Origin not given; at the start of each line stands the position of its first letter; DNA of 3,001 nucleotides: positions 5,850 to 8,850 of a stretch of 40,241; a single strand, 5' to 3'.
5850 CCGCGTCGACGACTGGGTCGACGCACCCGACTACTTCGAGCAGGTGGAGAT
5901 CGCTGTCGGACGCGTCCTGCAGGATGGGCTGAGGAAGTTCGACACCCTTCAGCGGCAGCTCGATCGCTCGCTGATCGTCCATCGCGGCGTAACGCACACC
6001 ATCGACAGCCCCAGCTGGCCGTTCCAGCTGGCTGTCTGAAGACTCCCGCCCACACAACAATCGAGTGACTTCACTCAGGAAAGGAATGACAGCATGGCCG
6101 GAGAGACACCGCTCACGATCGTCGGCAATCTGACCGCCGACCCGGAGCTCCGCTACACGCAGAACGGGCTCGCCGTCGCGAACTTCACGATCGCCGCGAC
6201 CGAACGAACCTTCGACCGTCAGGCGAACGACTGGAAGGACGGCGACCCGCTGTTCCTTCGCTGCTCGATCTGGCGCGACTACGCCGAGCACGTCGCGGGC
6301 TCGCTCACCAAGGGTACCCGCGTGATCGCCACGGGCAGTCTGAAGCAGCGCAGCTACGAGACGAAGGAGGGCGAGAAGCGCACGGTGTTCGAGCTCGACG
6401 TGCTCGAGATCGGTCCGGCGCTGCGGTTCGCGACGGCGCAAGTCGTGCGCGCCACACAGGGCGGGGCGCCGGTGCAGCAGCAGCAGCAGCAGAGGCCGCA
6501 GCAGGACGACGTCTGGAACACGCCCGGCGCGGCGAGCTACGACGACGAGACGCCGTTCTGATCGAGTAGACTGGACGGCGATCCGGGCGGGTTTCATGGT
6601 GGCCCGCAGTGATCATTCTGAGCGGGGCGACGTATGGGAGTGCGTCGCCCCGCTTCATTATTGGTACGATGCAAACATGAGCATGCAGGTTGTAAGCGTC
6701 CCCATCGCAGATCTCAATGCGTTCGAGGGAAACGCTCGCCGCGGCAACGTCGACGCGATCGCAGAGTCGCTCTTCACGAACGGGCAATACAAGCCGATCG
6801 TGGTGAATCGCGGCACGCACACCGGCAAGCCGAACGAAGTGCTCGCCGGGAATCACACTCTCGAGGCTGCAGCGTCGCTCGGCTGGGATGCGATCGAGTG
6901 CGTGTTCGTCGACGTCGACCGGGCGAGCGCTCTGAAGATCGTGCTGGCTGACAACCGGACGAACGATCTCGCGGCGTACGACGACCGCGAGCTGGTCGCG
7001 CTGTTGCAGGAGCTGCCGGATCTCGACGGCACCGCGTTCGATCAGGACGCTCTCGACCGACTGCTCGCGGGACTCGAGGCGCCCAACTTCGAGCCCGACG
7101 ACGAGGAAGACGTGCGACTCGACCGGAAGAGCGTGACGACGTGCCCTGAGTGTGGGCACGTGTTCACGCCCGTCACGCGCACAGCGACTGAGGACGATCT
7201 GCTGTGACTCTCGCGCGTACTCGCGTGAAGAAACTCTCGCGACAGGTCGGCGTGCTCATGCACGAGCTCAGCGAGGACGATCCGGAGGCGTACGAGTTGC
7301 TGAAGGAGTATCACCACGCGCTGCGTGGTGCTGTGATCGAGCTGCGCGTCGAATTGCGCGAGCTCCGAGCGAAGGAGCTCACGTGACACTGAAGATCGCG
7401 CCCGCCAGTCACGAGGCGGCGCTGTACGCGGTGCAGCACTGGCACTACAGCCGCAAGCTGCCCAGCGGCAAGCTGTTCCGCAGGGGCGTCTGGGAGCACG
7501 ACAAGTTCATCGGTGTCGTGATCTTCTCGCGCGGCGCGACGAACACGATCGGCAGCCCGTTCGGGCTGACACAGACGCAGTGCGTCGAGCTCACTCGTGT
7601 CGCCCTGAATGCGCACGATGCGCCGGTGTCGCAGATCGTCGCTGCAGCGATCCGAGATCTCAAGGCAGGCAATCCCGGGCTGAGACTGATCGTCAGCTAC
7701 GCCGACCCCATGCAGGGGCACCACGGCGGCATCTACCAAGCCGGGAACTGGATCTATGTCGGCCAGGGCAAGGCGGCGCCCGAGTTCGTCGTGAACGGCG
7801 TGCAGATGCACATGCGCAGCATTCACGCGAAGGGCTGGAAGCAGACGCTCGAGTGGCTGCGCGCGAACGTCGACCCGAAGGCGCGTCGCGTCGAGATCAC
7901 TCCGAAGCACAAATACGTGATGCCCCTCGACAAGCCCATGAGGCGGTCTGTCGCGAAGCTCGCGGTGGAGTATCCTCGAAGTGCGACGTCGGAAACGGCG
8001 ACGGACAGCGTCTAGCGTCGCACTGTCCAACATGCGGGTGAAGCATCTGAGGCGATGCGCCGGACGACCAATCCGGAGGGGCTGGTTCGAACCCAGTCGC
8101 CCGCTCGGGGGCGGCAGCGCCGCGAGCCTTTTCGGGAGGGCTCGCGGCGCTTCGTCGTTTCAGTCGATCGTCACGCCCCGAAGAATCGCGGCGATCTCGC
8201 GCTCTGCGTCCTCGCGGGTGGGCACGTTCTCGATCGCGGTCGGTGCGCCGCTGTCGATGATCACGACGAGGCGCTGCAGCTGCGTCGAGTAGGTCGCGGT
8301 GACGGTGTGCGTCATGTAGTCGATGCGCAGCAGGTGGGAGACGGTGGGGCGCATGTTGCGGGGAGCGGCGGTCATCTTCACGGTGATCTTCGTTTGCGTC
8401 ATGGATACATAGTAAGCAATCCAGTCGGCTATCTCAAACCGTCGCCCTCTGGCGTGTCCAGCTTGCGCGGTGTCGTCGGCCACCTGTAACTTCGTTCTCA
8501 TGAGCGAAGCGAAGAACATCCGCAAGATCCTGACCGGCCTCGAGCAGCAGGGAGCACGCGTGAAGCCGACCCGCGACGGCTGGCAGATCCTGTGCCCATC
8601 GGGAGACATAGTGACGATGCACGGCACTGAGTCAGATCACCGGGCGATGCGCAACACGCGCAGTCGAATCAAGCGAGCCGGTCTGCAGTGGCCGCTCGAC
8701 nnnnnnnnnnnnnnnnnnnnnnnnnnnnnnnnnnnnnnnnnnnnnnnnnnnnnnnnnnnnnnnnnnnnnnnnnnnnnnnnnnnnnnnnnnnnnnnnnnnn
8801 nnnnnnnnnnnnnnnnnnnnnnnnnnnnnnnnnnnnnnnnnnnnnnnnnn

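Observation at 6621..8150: Self-contained ParB-like / 60-aa / Mom-like GNAT operon ending in a tRNA-like element: candidate DNA-modification (anti-restriction) module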

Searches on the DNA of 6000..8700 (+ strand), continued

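Call 105: search_with_rna_model(model_id=R1, sources=[L141, L142, L143, L144, L145, L146, L147, L148, L149, L150, L151, L152, L153, L154, L155, L156, L157, L158, L159, L160, L161, L162, L163, L164, L165, L166, L167, L168, L169, L170, L171, L172, L173, L174, L175, L176, L177, L178, L179, L180, L181, L182, L183, L184, L185, L186, L187, L188, L189, L190, L191, L192, L193, L194, L195, L196, L197, L198, L199, L200], max_evalue=0.01)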
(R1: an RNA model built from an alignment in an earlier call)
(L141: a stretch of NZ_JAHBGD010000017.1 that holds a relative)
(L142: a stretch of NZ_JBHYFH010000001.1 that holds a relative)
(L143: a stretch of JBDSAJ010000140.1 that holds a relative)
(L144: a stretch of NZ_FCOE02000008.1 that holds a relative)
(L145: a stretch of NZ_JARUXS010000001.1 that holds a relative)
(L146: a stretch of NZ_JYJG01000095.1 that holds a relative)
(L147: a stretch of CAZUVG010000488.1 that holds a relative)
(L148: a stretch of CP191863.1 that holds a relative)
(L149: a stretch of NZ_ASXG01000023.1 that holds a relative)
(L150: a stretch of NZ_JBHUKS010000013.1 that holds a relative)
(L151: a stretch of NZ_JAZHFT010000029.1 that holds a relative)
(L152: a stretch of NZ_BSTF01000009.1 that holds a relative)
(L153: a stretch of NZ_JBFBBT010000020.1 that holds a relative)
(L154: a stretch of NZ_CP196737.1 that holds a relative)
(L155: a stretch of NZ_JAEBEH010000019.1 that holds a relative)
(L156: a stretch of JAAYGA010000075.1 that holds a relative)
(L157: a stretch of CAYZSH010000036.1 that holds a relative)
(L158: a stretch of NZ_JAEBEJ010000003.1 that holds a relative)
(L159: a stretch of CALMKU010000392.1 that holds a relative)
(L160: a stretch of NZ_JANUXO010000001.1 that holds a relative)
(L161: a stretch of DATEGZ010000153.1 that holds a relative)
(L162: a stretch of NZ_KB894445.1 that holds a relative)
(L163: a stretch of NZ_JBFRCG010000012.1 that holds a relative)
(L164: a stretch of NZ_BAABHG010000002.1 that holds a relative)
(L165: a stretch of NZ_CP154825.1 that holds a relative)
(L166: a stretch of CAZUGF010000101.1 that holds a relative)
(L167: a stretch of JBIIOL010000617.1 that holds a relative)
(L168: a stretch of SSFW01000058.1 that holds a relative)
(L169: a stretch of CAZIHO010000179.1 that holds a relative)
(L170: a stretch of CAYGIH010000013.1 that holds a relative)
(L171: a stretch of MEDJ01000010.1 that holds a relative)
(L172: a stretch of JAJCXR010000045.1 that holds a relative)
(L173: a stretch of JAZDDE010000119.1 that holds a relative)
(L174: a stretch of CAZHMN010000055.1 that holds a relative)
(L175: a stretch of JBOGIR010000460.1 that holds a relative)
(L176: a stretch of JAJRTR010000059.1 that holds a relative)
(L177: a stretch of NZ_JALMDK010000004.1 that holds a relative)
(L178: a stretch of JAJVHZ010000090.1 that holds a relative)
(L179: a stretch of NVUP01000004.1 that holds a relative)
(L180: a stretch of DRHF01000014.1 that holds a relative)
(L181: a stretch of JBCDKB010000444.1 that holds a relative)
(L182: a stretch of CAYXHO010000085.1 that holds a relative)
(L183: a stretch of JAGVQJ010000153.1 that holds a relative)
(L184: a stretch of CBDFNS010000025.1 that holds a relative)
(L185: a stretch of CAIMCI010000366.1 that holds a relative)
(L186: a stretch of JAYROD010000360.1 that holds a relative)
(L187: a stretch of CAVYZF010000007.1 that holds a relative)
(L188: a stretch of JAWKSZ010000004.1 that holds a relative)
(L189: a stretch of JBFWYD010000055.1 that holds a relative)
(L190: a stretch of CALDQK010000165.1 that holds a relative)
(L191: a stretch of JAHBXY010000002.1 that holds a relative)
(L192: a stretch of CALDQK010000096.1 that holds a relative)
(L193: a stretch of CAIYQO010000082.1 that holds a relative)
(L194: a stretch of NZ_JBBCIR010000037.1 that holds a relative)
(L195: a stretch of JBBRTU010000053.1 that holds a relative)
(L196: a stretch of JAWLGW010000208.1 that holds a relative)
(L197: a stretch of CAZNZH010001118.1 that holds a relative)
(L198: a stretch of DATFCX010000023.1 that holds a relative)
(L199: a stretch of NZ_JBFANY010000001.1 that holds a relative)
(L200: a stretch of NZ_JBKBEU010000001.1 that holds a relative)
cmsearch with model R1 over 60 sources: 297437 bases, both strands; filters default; matches with E-value up to 0.01: 32.
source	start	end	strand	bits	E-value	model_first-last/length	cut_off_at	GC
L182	780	852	+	64.6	2.4e-13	1-73/73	no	0.52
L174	3062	3135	+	64.1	3.1e-13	1-73/73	no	0.66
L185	3179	3252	+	61.5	1.4e-12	1-73/73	no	0.66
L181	1393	1466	+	58.8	7.1e-12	1-73/73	no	0.58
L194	3100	3173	+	57.2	1.8e-11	1-73/73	no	0.65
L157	3102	3175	+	56.5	2.7e-11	1-73/73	no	0.74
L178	3114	3182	+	56.2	3.2e-11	1-73/73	no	0.67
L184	3099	3172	+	51.3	5.5e-10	1-73/73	no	0.65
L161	3099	3172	+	48.5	2.9e-09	1-73/73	no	0.74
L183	3063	3134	+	47.8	4.2e-09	1-73/73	no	0.61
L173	890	963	+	45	2.2e-08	1-73/73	no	0.66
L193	3101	3172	+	43.6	5e-08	1-73/73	no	0.67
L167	3116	3188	+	43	6.8e-08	1-73/73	no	0.67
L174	3152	3223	+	42.7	8.4e-08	1-73/73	no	0.62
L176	3083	3154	+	42.1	1.2e-07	1-73/73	no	0.58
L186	1545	1615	+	42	1.2e-07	1-73/73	no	0.63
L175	1130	1200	+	38.9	7.4e-07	1-73/73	no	0.77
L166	3105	3216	+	31.8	4.6e-05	1-73/73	no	0.68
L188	3083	3149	+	31.7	5.2e-05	1-73/73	no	0.75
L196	3086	3152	+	31.7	5.2e-05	1-73/73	no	0.75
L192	3068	3134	+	30.9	7.8e-05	1-73/73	no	0.7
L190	3083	3149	+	30.7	8.8e-05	1-73/73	no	0.72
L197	476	542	+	30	0.00013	1-73/73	no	0.73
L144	3109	3174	+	29.7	0.00017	1-73/73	no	0.7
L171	3097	3163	+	29.6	0.00017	1-73/73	no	0.7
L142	164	223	+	29.4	0.00019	1-73/73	no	0.6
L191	3089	3155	+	29.2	0.00022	1-73/73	no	0.79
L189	3083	3149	+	28.9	0.00026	1-73/73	no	0.75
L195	3064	3130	+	28.4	0.00035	1-73/73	no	0.7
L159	3061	3127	+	27.8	0.0005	1-73/73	no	0.66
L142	3100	3167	+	25.9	0.0015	1-73/73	no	0.72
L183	1252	1338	+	25.5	0.0019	1-73/73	no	0.67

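Call 111: build_rna_model(alignment_id=A5, structure=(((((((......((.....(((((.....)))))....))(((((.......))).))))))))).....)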
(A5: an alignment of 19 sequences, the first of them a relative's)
Model R2 built from alignment A5 (19 sequences, 71 columns); structure: as given.
model positions 70; base pairs 19; branch points 1; effective number of sequences 2.7; information 0.804 bits per position. Calibrated on 0.2 Mb of random sequence (short: E-values are rough).
structure used (alignment columns):
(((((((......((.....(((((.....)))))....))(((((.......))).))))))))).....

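Call 113: search_with_rna_model(model_id=R2, sources=[window, L001, L002, L003, L004, L005, L006, L007, L008, L009, L010, L011, L012, L013, L014, L015, L016, L017, L018, L019, L020, L021, L022, L023, L024, L025, L026, L027, L028, L029, L030, L031, L032, L033, L034, L035, L036, L037, L038, L039, L040, L041, L042, L043, L044, L045, L046, L047, L048, L049, L050, L051, L052, L053, L054, L055, L056, L057, L058, L059, L060, L061, L062, L063, L064, L065, L066, L067, L068, L069, L070, L071, L072, L073, L074, L075, L076, L077, L078, L079, L080, L081, L082, L083, L084, L085, L086, L087, L088, L089, L090, L091, L092], max_evalue=0.001)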
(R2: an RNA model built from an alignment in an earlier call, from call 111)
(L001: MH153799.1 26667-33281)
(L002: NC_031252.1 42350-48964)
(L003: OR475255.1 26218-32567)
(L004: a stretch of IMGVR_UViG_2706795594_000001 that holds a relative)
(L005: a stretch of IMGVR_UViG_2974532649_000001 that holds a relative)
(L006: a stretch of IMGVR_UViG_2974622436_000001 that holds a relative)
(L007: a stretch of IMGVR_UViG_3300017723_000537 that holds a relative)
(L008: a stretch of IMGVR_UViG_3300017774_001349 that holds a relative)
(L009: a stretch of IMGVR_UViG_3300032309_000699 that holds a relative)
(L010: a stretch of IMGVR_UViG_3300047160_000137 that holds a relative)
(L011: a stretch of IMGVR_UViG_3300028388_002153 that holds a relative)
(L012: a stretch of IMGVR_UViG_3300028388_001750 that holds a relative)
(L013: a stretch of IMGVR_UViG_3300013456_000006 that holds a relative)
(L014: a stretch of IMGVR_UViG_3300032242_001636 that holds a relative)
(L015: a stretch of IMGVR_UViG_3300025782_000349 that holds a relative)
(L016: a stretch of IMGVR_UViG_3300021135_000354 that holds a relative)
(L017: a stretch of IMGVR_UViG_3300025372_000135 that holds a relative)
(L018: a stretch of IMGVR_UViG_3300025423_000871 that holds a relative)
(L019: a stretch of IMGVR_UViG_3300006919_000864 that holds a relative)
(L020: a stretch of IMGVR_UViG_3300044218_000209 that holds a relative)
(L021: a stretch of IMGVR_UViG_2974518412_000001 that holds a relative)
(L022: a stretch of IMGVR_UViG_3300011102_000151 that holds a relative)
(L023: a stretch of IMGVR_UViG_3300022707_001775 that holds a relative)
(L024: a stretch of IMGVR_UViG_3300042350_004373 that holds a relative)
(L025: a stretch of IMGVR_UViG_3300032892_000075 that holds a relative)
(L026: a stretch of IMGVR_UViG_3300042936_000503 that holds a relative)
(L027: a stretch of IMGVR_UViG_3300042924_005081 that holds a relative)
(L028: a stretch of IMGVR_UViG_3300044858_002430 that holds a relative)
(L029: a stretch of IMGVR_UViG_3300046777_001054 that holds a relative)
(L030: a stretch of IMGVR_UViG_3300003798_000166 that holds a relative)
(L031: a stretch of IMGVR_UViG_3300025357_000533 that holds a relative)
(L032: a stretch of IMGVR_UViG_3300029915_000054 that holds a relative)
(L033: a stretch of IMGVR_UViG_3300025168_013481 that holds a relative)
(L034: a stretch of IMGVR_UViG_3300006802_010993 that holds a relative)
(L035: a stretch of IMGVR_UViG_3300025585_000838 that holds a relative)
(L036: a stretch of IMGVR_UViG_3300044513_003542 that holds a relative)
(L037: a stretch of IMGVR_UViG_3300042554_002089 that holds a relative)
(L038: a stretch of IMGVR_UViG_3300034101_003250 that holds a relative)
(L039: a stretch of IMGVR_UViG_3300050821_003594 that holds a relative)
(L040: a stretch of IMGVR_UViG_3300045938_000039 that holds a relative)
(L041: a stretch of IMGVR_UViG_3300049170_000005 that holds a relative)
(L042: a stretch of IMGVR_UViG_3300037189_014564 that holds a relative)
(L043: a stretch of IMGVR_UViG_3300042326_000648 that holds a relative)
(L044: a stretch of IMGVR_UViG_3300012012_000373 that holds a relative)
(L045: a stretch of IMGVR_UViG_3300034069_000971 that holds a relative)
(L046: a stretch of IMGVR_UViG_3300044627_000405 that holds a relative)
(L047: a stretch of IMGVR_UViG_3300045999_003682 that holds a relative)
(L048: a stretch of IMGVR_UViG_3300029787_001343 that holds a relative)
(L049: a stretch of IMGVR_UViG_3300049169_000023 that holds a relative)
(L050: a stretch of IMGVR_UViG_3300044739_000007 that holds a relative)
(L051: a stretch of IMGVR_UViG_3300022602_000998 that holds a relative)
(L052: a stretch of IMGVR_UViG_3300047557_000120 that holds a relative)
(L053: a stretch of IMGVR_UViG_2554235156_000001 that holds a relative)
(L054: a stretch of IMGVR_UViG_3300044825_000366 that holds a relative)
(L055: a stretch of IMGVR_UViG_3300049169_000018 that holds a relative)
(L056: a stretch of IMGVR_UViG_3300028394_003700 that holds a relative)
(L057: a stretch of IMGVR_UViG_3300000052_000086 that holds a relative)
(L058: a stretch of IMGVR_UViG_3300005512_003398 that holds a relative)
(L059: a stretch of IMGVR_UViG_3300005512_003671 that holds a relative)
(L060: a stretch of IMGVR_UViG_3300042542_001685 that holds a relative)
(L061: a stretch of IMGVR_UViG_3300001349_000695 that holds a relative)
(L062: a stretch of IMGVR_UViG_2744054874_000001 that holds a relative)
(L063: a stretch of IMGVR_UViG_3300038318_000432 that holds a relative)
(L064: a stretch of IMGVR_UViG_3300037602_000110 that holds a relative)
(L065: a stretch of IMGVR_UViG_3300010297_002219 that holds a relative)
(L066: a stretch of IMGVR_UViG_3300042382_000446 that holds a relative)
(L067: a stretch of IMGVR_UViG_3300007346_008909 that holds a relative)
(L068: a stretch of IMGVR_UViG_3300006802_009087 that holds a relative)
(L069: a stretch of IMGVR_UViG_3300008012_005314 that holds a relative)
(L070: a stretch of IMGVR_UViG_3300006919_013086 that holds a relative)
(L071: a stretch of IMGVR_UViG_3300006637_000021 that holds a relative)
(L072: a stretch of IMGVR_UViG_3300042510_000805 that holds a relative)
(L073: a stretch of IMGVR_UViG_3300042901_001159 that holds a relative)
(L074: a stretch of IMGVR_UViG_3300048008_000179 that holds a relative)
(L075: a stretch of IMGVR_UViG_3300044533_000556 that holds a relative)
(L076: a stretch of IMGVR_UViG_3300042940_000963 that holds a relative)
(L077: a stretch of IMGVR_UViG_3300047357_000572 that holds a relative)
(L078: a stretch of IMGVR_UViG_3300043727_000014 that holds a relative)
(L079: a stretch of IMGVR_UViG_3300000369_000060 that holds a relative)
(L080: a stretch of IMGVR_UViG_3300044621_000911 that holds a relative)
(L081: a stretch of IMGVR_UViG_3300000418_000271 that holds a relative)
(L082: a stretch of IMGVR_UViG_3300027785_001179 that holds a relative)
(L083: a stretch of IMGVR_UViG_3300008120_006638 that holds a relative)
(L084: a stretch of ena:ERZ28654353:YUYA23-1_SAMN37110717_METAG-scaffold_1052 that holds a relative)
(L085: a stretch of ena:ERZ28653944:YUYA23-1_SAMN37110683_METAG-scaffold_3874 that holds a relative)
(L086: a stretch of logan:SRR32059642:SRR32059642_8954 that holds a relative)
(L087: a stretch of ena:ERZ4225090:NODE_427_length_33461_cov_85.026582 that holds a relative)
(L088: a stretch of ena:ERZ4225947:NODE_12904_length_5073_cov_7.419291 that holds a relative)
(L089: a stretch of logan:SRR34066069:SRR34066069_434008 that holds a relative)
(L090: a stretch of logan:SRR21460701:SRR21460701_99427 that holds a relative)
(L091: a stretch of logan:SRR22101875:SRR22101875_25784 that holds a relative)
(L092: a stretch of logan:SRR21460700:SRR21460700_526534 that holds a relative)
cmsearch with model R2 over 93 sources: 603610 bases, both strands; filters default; matches with E-value up to 0.001: 49.
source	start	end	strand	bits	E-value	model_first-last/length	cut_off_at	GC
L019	1185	1254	+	93.3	9.3e-20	1-70/70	no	0.69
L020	1180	1249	+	93.3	9.3e-20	1-70/70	no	0.69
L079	4588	4657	+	92.6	1.4e-19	1-70/70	no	0.7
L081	4588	4657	+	92.6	1.4e-19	1-70/70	no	0.7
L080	1333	1402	+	92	1.9e-19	1-70/70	no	0.69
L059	4588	4657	+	91.5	2.6e-19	1-70/70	no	0.69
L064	2904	2973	+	91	3.4e-19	1-70/70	no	0.71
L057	995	1064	+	90.6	4.3e-19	1-70/70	no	0.69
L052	3283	3352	+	90.4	5e-19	1-70/70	no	0.69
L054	4591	4660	+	90.4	5e-19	1-70/70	no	0.69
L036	1121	1190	+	90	6e-19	1-70/70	no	0.61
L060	1184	1253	+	89.3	9.2e-19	1-70/70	no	0.71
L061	1550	1619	+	88.7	1.3e-18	1-70/70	no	0.6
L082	1186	1255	+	85.5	7.6e-18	1-70/70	no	0.59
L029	1108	1177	+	84.9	1.1e-17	1-70/70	no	0.74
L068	4588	4657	+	83.7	2.1e-17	1-70/70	no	0.64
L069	2660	2729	+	83.7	2.1e-17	1-70/70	no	0.64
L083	4321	4389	+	79.3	2.6e-16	1-70/70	no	0.72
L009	1219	1286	+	76.4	1.3e-15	1-70/70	no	0.74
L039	4576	4644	+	71.1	2.7e-14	1-70/70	no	0.59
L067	4575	4641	+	69.6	6.1e-14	1-70/70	no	0.69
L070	3892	3958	+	69.6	6.1e-14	1-70/70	no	0.69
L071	4604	4670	+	69.6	6.1e-14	1-70/70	no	0.69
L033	3555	3623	+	69.2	7.5e-14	1-70/70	no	0.57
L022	1323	1390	+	67.7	1.8e-13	1-70/70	no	0.81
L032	4576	4644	+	67.7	1.8e-13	1-70/70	no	0.65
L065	3700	3775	+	44.1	1.1e-07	1-70/70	no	0.61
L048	1517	1583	+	44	1.2e-07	1-70/70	no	0.6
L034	1166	1241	+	42.4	3e-07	1-70/70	no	0.71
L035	1167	1242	+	42.4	3e-07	1-70/70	no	0.71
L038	4555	4630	+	42.4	3e-07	1-70/70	no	0.71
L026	4563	4638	+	42.1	3.4e-07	1-70/70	no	0.59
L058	3364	3439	+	41.7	4.4e-07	1-70/70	no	0.7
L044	1025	1100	+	40.9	7e-07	1-70/70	no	0.7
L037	3594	3669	+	40.4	9.2e-07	1-70/70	no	0.71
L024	4590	4665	+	39.9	1.2e-06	1-70/70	no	0.68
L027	4590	4665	+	39.9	1.2e-06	1-70/70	no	0.68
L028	1821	1896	+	39.2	1.8e-06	1-70/70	no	0.71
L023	3011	3086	+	38.7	2.4e-06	1-70/70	no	0.62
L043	3243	3318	+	37.9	3.6e-06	1-70/70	no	0.59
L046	3266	3341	+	37.9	3.6e-06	1-70/70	no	0.59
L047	1119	1194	+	37.9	3.6e-06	1-70/70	no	0.59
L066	4596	4671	+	36.6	7.8e-06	1-70/70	no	0.67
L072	1109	1184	+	35.4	1.5e-05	1-70/70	no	0.71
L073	4563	4638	+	35.4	1.5e-05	1-70/70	no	0.71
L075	1109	1184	+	35.4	1.5e-05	1-70/70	no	0.71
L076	4563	4638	+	35.4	1.5e-05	1-70/70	no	0.71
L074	4605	4680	+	35.3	1.6e-05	1-70/70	no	0.59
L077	3807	3882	+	35.3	1.6e-05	1-70/70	no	0.59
